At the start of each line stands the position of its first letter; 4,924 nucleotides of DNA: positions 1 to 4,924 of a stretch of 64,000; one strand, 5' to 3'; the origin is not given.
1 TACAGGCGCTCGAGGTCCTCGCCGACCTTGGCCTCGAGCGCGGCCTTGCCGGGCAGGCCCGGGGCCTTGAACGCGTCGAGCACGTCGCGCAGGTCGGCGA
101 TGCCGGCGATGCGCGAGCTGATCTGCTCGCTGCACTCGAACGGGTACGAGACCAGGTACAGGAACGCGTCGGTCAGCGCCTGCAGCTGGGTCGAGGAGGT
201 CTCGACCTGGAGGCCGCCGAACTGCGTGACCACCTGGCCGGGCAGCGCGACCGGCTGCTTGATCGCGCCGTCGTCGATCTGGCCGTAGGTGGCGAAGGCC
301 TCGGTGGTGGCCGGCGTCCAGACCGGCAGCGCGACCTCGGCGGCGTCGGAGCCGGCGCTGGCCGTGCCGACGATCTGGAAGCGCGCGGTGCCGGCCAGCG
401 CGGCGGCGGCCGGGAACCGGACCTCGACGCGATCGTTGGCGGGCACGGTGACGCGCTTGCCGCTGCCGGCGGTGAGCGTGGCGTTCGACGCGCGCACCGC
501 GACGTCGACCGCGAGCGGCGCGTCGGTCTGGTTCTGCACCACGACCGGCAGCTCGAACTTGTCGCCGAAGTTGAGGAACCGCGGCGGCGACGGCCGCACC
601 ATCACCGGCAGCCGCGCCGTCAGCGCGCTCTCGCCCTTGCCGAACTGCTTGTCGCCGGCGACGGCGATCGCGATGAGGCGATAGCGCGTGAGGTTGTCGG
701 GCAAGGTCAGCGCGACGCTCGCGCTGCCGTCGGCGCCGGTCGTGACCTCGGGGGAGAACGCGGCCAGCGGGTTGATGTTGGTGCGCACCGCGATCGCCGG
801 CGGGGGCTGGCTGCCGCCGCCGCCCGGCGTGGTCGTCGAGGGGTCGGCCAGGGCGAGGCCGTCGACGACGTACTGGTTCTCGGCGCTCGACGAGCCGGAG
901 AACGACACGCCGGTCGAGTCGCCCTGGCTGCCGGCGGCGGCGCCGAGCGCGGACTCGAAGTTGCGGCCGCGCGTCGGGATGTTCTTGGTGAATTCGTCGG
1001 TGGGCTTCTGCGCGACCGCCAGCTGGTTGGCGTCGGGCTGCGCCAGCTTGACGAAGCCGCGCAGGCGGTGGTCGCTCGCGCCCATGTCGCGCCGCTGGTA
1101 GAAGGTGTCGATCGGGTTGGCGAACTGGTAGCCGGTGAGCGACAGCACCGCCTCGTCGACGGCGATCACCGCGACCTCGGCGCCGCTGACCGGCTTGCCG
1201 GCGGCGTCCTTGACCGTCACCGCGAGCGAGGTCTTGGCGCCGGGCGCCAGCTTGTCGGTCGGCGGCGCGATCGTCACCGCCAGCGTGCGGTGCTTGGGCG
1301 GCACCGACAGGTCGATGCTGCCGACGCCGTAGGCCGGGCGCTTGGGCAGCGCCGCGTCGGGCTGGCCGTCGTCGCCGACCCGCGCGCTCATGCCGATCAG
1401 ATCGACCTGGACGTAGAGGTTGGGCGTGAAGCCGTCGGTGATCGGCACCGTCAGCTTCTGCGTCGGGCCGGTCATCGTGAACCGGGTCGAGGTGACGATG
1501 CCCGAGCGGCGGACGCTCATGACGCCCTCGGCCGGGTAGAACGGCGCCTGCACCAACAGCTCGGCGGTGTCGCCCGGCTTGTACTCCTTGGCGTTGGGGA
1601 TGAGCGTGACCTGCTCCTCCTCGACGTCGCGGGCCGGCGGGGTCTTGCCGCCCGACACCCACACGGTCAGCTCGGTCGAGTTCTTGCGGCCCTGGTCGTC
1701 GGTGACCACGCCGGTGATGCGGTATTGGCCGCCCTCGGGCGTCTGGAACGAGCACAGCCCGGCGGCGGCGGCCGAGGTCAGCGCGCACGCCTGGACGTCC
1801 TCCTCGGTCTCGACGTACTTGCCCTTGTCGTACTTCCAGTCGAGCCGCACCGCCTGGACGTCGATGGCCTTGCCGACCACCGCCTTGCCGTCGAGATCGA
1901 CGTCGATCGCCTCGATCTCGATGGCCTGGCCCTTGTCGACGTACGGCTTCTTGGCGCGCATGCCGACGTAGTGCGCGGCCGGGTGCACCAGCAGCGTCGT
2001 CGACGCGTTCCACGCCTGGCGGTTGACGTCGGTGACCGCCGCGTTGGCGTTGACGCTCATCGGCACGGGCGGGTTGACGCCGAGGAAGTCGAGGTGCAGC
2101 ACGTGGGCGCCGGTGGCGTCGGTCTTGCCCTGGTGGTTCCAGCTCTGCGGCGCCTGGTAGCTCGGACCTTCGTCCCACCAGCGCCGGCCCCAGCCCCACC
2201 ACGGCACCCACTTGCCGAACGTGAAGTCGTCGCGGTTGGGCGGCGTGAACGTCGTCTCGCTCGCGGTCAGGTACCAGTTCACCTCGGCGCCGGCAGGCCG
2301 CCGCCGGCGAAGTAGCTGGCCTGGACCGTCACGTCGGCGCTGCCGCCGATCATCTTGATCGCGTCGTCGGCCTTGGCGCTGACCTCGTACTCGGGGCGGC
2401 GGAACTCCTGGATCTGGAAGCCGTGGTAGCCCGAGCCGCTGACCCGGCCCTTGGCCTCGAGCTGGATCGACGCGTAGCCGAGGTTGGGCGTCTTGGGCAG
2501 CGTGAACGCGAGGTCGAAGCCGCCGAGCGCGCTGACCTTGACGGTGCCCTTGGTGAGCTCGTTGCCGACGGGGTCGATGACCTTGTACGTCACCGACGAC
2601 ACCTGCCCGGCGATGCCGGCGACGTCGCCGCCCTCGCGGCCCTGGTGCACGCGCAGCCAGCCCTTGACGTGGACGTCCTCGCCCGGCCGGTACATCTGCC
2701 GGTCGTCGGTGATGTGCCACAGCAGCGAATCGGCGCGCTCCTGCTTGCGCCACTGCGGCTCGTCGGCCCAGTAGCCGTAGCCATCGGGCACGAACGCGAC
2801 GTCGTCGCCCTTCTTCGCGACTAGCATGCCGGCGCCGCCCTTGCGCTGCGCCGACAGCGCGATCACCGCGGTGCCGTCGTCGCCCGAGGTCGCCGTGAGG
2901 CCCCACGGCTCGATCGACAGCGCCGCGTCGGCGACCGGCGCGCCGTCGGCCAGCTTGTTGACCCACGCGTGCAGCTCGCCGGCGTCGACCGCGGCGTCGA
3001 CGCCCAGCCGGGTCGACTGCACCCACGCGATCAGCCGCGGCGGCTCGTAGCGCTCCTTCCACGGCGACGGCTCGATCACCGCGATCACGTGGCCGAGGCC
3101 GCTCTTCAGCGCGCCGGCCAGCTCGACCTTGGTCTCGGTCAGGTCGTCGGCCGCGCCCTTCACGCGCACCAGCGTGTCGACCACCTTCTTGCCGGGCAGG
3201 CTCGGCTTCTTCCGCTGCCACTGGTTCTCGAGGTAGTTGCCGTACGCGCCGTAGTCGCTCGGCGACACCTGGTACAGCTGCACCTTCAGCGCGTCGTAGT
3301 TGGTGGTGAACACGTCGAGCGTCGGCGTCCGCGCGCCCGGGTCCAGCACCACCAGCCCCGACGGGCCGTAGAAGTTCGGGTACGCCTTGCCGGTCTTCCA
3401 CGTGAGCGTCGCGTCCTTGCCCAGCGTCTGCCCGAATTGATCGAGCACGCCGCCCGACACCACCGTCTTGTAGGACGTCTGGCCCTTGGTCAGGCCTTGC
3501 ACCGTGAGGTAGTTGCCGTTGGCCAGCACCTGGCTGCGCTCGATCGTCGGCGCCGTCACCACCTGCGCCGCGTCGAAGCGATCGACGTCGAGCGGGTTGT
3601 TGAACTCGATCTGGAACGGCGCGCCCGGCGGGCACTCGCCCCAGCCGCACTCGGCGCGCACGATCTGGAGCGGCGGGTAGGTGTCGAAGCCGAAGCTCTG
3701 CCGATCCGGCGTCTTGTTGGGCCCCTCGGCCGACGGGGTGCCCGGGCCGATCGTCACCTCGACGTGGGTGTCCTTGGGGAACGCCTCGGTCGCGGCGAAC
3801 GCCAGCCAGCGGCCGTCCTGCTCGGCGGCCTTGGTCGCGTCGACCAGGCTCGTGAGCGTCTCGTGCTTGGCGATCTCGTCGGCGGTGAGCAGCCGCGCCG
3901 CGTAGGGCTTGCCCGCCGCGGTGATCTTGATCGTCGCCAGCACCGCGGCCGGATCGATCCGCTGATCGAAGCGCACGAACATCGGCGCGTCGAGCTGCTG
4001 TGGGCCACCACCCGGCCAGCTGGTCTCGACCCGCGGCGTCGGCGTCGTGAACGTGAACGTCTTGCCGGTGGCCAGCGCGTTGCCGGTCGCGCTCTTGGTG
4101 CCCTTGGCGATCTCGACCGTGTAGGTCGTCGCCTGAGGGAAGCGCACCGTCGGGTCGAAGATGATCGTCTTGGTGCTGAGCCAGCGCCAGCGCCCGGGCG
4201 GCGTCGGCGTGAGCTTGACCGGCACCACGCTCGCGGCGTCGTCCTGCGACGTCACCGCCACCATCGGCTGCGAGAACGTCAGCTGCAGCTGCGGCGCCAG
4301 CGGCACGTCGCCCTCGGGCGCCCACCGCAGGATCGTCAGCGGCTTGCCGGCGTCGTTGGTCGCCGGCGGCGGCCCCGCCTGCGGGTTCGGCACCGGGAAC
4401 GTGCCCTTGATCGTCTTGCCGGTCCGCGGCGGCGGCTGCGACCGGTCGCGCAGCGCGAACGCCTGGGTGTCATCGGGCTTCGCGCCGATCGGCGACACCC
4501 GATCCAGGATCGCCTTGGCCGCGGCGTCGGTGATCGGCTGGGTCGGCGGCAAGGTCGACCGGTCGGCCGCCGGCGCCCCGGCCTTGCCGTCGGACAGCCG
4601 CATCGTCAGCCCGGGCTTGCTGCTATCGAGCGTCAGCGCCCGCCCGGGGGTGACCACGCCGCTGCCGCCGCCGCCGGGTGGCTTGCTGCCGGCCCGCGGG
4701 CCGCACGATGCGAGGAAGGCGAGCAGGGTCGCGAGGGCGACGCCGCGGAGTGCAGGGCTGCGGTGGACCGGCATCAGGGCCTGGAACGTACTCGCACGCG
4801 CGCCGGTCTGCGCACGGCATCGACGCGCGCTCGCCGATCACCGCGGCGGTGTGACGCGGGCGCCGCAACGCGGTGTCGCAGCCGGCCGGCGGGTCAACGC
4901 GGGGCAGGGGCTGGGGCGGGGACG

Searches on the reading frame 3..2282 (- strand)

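Call 19: search_protein_families(library=pfam, proteins=[window:3-2282:-], max_evalue=0.001)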
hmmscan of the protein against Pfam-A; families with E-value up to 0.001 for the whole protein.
window:3-2282:- (760 aa): 3 families
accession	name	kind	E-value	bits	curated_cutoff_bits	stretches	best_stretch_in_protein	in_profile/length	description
PF07703.20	A2M_BRD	-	2.4e-19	70.5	22.7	1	226-382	2-140/140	Alpha-2-macroglobulin bait region domain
PF00207.28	A2M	-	4.2e-17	62.2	21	1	508-595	3-91/92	Alpha-2-macroglobulin family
PF19516.4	DUF6049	-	3.4e-08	33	30.1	1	553-637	565-650/708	Family of unknown function (DUF6049)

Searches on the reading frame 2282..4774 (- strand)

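Call 19: search_protein_families(library=pfam, proteins=[window:2282-4774:-], max_evalue=0.001)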
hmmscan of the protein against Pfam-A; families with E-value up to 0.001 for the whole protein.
window:2282-4774:- (831 aa): 3 families
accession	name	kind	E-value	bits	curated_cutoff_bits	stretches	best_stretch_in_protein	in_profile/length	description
PF13205.12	Big_5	-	1.3e-20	74.5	23.6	1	156-244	18-105/105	Bacterial Ig-like domain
PF01835.25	MG2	-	1.2e-13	51.6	32.8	1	687-787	3-95/96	MG2 domain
PF11974.14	bMG3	-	2.5e-05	24.6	34.9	1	588-662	2-83/103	Bacterial alpha-2-macroglobulin MG3 domain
